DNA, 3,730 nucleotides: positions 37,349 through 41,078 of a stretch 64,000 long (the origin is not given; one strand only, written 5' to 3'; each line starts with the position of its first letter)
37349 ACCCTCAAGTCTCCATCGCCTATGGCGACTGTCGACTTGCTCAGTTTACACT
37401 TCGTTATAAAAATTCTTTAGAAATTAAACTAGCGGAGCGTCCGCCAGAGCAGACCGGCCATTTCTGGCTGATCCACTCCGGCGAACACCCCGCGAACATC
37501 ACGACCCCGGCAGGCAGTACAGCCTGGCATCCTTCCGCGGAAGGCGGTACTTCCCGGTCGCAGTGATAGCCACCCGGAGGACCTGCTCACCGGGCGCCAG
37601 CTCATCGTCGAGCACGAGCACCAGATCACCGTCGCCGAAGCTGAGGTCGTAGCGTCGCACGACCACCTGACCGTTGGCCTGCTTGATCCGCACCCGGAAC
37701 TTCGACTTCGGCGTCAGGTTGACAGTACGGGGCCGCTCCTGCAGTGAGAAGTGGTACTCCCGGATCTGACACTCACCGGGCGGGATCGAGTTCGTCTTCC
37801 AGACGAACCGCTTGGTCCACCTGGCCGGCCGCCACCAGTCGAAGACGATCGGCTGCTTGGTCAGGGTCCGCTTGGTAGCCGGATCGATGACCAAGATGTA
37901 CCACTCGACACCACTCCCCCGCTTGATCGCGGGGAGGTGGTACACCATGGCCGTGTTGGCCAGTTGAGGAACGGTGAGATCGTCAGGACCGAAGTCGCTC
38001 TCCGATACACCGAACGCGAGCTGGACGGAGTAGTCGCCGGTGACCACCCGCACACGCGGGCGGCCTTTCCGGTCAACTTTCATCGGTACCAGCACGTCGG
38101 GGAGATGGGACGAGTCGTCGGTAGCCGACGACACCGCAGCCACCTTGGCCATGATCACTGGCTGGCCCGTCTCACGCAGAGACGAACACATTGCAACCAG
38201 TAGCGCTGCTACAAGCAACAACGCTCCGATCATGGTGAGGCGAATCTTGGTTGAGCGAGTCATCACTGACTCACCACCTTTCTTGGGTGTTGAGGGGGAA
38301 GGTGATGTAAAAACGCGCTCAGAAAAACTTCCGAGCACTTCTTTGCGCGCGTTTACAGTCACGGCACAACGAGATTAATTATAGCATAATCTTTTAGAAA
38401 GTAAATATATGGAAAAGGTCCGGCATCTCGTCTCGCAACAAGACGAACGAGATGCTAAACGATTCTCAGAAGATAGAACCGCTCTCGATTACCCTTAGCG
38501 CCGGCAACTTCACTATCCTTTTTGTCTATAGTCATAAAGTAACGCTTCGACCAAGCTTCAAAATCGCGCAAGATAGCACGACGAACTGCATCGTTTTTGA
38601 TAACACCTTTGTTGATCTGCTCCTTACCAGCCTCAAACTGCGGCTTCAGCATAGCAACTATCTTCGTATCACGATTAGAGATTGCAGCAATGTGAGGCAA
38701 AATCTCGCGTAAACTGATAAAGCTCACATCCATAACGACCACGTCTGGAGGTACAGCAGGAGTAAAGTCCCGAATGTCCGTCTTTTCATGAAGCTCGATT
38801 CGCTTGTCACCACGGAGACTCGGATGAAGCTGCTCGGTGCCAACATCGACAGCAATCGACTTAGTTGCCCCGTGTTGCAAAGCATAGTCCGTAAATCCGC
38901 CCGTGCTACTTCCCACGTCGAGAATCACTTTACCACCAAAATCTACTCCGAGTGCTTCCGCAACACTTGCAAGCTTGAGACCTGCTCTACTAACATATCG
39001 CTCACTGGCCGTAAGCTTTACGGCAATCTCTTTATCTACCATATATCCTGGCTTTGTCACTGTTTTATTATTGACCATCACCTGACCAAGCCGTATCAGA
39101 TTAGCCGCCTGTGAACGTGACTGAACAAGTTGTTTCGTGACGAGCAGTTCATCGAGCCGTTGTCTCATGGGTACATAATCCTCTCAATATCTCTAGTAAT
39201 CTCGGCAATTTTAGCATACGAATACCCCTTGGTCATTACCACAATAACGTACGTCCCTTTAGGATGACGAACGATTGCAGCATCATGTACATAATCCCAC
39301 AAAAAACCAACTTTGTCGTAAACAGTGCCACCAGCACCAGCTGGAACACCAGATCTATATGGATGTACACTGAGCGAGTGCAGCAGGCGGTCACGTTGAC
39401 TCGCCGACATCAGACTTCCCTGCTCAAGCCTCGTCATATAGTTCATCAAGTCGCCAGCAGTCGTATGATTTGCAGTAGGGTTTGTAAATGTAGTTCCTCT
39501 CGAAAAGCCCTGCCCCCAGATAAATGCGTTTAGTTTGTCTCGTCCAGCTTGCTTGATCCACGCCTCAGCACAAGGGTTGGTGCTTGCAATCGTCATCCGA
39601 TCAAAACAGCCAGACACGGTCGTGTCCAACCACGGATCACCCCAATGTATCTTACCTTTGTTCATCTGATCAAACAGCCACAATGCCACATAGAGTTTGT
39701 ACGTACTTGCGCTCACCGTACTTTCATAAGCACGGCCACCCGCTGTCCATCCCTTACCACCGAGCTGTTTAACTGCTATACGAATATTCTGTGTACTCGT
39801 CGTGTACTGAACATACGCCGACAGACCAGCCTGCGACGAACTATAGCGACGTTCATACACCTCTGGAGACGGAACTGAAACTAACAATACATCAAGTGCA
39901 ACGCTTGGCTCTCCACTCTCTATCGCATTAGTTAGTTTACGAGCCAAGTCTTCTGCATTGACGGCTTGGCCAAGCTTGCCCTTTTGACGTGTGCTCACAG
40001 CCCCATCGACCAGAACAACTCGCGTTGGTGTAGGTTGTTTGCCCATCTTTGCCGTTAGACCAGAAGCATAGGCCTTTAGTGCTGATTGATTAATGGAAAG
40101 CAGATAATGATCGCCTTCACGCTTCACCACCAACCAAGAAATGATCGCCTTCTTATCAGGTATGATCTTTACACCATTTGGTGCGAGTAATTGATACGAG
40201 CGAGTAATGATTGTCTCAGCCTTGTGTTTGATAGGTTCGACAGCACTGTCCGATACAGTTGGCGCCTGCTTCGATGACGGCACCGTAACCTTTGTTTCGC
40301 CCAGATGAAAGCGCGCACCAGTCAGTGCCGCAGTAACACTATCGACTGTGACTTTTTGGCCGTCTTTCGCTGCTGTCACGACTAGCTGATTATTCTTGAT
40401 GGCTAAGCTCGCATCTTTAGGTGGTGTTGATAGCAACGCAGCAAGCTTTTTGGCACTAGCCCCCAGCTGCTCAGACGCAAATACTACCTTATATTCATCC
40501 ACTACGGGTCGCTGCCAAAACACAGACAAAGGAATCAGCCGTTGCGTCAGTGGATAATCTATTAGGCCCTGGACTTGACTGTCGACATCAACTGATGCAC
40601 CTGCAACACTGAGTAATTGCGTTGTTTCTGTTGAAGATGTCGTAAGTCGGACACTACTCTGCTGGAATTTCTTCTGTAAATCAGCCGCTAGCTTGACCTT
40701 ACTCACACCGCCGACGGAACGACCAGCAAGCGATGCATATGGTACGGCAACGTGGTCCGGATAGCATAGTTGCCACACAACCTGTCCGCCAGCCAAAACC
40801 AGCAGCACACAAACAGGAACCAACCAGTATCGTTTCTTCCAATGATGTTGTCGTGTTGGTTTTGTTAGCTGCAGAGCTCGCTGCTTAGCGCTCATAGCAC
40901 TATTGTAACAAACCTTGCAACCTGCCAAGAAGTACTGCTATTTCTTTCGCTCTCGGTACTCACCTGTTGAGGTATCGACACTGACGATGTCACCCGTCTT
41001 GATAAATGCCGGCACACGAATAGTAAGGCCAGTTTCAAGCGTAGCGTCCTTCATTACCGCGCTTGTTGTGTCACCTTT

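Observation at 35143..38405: Two independent foreign cassettes bracket one native gene (ychF), with the same strand, size class and product type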

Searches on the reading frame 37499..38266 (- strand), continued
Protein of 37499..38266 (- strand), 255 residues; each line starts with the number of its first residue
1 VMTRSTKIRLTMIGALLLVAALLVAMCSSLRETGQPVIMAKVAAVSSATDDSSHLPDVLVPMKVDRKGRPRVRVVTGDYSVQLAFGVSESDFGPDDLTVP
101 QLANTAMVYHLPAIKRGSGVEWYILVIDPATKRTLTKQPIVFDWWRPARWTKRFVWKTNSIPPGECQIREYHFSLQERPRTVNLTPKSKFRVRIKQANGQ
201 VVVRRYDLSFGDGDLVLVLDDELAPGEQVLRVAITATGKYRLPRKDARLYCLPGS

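Call 83: find_encoding_contigs(protein=P0011, flank=8000, max_places=2)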
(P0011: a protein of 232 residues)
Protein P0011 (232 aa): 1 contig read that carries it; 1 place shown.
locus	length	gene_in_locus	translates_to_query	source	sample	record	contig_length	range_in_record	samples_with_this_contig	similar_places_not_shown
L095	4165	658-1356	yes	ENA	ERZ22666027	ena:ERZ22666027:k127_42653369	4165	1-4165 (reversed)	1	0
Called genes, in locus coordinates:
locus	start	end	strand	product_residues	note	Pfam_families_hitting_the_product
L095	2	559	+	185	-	?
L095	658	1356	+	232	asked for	-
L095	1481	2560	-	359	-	PF01926:MMR_HSR1, PF02421:FeoB_N, PF06071:YchF-GTPase_C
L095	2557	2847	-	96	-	PF14213:DUF4325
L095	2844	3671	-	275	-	-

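Call 91: search_dna_similar(query=window:37499-38266:-, collection=plasmids, mode=protein, max_evalue=0.001, max_rows=8)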
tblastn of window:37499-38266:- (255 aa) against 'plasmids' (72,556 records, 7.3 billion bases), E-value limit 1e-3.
No match.

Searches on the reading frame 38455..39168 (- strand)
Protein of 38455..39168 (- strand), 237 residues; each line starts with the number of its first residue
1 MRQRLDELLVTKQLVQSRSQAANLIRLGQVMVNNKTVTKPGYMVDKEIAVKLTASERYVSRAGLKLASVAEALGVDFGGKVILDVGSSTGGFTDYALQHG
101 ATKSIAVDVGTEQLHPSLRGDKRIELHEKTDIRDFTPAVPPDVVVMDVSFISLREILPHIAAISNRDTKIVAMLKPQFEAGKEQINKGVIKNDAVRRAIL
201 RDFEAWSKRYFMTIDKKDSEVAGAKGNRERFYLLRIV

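Call 5: search_protein_families(library=pfam, proteins=[window:38455-39168:-], max_evalue=0.1)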
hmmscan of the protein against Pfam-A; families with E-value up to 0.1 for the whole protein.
window:38455-39168:- (237 aa): 5 families
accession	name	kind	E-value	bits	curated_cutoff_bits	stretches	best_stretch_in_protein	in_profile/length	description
PF01728.25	FtsJ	-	4.9e-35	121.5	24.1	1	58-233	1-178/181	FtsJ-like methyltransferase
PF01479.30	S4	-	1.5e-12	47.5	22.8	1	3-46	1-44/48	S4 domain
PF22421.1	SYY_C-terminal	-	7.2e-05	23.1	27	1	3-48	19-64/83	Tyrosine--tRNA ligase SYY-like C-terminal domain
PF13489.12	Methyltransf_23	-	0.014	15.6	27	1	67-163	11-97/164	Methyltransferase domain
PF13649.12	Methyltransf_25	-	0.042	15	27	1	82-116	1-36/97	Methyltransferase domain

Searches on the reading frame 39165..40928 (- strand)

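Call 5: search_protein_families(library=pfam, proteins=[window:39165-40928:-], max_evalue=0.1)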
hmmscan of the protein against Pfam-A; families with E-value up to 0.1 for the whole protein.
window:39165-40928:- (587 aa): 3 families
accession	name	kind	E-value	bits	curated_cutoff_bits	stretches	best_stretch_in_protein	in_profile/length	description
PF13354.11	Beta-lactamase2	-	2.9e-22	79.5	22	2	436-566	73-214/214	Beta-lactamase enzyme family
PF12229.13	PG_binding_4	-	1.7e-11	44.8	22.1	2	114-202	13-104/117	Putative peptidoglycan binding domain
PF19451.5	DUF5989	-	0.027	15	27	1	31-51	14-34/49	Family of unknown function (DUF5989)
